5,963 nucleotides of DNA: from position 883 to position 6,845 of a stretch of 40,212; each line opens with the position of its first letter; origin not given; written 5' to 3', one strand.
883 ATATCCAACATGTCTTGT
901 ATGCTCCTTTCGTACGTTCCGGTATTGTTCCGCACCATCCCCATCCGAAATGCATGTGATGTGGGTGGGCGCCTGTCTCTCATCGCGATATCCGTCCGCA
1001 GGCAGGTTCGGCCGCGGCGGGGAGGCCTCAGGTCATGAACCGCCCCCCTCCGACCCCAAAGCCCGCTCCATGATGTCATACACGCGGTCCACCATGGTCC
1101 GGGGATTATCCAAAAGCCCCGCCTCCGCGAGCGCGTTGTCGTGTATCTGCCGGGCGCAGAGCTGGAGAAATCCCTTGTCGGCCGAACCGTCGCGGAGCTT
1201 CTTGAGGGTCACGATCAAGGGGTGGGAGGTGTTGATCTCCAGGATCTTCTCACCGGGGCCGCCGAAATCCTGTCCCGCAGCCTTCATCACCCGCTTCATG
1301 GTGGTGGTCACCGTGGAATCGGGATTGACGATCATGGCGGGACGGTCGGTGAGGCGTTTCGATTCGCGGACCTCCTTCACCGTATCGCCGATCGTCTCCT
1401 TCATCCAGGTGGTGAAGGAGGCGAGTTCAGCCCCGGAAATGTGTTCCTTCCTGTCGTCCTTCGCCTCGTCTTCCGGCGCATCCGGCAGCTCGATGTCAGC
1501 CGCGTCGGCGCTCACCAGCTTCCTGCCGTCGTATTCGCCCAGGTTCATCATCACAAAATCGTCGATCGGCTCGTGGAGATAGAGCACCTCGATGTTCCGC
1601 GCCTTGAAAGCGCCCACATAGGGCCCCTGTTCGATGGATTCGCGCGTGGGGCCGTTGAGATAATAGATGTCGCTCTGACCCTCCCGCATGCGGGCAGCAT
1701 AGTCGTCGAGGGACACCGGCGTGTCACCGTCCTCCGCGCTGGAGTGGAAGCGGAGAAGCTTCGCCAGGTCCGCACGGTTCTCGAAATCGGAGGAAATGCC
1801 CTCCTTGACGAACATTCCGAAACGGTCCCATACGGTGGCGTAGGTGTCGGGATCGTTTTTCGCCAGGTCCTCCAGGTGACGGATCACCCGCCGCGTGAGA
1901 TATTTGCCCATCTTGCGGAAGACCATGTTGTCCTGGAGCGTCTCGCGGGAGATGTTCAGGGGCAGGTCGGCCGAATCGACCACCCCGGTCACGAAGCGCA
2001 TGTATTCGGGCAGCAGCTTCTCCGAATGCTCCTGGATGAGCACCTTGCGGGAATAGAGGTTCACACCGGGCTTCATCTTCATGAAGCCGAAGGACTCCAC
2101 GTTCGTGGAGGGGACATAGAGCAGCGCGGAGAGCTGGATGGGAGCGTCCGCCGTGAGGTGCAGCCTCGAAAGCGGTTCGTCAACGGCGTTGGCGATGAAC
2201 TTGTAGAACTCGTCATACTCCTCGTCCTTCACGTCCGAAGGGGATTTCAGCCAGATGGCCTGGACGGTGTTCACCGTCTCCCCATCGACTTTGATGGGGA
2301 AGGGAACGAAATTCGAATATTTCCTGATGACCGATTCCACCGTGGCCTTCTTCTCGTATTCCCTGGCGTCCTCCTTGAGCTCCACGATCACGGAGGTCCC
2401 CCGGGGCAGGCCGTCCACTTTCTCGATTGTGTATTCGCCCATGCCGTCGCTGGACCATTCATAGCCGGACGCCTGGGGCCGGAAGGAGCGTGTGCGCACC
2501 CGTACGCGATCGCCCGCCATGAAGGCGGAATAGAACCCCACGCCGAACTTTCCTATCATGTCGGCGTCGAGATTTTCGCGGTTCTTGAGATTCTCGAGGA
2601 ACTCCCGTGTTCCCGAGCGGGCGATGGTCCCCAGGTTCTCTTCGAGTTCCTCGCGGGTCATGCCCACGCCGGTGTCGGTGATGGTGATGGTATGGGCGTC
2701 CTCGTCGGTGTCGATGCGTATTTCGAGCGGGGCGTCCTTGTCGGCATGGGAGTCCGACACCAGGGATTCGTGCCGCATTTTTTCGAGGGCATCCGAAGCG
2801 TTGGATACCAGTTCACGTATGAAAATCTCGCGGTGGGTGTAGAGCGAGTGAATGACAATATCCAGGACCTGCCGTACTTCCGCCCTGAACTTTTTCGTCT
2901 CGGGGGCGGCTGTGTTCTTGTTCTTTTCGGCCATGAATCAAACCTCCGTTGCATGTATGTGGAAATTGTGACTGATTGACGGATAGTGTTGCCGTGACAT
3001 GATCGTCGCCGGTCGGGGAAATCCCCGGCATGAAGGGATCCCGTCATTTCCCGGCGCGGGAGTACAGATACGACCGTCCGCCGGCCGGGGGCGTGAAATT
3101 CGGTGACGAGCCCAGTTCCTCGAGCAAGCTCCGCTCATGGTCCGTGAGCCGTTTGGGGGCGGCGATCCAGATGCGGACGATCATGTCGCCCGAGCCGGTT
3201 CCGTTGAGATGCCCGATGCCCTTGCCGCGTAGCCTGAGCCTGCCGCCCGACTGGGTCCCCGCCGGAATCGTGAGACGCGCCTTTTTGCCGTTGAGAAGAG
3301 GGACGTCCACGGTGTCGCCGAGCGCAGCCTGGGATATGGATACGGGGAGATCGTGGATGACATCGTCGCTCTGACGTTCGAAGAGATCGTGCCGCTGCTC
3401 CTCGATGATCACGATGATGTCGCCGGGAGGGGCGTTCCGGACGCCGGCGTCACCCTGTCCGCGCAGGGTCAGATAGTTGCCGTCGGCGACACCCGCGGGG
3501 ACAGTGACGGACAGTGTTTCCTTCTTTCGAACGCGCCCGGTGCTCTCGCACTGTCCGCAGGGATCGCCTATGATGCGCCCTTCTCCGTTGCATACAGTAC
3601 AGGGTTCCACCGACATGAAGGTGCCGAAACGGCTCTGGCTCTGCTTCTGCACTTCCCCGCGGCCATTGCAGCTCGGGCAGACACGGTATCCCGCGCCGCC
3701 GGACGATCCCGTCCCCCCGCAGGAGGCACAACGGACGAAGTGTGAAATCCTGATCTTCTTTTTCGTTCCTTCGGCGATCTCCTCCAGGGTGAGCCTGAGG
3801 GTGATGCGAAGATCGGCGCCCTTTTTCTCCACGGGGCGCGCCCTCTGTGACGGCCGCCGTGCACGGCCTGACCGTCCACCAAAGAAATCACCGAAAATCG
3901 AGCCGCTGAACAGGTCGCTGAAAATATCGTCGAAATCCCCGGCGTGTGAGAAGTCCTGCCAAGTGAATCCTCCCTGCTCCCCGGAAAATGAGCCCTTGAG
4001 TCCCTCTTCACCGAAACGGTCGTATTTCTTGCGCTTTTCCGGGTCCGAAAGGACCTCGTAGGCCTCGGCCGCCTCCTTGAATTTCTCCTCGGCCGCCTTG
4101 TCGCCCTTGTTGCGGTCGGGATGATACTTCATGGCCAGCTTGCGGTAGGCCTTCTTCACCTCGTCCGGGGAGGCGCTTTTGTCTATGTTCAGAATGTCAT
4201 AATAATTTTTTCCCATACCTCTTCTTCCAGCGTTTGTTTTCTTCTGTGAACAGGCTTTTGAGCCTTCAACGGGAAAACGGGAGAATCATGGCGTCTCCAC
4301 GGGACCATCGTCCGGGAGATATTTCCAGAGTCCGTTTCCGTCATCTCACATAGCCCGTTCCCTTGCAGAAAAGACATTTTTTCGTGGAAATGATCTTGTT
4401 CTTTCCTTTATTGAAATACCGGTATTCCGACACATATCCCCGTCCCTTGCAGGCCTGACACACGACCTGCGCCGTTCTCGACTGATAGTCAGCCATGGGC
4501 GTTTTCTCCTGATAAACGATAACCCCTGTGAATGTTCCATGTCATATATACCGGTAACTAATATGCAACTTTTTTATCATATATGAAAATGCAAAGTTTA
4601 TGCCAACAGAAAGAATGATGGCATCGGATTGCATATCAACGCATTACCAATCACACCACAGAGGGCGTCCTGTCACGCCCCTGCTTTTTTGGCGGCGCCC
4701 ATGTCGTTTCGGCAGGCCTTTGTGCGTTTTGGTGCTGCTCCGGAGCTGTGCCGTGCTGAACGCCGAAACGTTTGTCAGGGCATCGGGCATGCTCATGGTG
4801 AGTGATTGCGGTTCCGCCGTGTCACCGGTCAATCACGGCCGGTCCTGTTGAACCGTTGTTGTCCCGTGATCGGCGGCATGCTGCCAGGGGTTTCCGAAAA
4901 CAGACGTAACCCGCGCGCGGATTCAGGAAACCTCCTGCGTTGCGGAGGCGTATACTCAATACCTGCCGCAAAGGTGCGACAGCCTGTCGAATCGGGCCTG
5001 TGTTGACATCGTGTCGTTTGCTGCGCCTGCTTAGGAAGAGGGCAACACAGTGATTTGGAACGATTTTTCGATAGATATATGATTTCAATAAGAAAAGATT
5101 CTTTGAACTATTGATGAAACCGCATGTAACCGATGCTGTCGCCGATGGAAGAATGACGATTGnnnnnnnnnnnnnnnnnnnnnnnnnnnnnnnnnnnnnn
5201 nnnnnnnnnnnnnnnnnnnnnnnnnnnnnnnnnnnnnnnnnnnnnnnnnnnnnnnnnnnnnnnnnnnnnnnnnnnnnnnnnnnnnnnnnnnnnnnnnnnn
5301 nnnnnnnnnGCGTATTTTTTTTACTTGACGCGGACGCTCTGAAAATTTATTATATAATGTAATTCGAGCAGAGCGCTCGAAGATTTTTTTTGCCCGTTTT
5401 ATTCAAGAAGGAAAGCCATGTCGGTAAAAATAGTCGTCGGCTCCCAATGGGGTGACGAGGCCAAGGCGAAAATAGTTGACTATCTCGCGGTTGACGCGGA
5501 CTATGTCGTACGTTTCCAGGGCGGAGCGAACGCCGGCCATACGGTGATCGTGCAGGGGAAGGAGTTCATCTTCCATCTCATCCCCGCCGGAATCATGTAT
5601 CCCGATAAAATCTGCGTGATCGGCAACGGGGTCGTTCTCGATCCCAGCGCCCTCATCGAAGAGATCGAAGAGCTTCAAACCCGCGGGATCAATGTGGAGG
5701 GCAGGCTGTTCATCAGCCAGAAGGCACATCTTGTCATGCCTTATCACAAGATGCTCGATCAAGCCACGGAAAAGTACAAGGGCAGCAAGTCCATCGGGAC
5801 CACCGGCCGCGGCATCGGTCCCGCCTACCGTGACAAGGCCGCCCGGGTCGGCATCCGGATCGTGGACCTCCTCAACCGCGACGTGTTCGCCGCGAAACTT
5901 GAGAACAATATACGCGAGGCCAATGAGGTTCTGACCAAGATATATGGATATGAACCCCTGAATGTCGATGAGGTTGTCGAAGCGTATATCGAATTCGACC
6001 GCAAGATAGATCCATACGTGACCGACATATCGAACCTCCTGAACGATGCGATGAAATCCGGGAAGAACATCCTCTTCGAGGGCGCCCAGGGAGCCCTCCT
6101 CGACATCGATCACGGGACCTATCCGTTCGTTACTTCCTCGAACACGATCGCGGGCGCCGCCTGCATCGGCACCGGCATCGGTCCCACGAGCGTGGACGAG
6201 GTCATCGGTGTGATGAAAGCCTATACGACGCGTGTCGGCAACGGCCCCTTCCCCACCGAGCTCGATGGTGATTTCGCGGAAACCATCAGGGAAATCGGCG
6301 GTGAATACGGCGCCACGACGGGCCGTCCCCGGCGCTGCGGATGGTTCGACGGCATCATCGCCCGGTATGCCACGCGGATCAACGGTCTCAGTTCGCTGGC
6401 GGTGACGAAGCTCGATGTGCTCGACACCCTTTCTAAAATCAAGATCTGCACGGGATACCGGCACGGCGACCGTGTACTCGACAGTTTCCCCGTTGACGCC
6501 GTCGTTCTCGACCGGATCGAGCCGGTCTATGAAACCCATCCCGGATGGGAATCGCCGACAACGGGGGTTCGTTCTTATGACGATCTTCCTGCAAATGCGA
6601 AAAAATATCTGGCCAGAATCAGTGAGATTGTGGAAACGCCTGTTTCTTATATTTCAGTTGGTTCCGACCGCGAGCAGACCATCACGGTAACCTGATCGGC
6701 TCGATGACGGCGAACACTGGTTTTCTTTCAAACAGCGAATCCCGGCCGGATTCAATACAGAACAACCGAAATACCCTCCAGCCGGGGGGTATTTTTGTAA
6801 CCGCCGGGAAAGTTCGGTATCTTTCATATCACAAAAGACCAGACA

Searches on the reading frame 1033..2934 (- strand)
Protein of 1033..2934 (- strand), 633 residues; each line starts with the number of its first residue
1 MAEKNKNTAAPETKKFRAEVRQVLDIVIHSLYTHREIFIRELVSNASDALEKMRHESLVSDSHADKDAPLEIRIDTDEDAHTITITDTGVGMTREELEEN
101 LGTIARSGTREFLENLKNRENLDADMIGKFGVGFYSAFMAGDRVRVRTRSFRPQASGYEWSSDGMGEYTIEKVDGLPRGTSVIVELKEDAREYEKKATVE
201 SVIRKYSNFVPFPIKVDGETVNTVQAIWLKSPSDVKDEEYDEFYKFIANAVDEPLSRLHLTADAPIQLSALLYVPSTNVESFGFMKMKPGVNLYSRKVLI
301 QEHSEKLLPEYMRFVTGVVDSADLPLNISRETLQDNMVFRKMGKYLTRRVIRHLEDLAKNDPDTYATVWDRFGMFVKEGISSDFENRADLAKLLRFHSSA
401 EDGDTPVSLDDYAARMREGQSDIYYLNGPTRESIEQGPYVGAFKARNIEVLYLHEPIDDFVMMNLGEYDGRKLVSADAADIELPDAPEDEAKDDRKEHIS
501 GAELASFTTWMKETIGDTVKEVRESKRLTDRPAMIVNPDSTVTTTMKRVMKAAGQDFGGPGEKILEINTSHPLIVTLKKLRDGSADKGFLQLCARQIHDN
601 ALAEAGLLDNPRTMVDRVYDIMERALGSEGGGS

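Call 72: search_protein_families(library=pfam, proteins=[window:1033-2934:-], max_evalue=0.00001)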
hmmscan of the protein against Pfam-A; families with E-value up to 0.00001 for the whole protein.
window:1033-2934:- (633 aa): 3 families
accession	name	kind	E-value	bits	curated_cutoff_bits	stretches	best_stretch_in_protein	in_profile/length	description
PF00183.23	HSP90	-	4e-115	386.1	24.4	1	217-628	78-492/518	Hsp90 protein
PF13589.12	HATPase_c_3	-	6.9e-10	39.5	25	1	37-150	5-94/137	Histidine kinase-, DNA gyrase B-, and HSP90-like ATPase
PF02518.31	HATPase_c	-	1e-06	29.6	26.4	1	39-147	10-81/111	Histidine kinase-, DNA gyrase B-, and HSP90-like ATPase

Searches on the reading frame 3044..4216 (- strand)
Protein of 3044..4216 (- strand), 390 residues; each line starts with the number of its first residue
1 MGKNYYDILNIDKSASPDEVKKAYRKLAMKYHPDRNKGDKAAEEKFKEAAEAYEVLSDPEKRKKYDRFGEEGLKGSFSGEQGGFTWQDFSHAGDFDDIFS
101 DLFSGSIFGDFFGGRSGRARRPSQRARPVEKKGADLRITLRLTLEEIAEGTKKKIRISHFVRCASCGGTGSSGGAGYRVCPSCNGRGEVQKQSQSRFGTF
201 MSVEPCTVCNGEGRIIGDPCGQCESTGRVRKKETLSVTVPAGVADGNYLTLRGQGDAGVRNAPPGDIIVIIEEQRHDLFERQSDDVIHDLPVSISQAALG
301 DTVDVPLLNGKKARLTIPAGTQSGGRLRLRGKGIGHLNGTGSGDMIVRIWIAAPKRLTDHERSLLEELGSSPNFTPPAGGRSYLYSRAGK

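Call 72: search_protein_families(library=pfam, proteins=[window:3044-4216:-], max_evalue=0.00001)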
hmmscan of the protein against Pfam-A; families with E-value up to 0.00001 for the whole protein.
window:3044-4216:- (390 aa): 3 families
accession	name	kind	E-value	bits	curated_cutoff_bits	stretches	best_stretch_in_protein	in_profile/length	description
PF01556.23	DnaJ_C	-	5.7e-44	150.2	26.6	1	136-354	1-152/152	DnaJ C terminal domain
PF00226.36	DnaJ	-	2.7e-28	98.3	27.8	1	4-66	1-63/63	DnaJ domain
PF00684.25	DnaJ_CXXCXGXG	-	1.8e-12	47.8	32.7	1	163-226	1-64/65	DnaJ central domain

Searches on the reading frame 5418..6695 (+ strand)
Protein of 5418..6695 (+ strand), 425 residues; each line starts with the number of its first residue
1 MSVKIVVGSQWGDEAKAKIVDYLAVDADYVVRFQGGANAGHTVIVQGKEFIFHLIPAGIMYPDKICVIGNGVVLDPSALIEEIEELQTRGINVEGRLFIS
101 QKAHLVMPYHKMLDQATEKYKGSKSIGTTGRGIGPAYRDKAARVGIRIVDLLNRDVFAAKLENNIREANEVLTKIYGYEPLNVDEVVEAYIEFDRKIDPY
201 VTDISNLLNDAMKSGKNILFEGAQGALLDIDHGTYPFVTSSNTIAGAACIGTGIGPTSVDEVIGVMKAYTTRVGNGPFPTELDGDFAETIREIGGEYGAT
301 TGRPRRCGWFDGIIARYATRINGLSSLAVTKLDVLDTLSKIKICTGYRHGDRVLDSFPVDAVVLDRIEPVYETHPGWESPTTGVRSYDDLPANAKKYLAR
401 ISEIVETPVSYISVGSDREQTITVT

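Call 6: search_protein_families(library=pfam, proteins=[window:5418-6695:+])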
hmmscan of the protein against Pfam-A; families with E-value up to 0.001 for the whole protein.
window:5418-6695:+ (425 aa): 1 family
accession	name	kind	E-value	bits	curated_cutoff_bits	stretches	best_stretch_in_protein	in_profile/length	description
PF00709.27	Adenylsucc_synt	-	5.9e-189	628.5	27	1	5-422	1-416/416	Adenylosuccinate synthetase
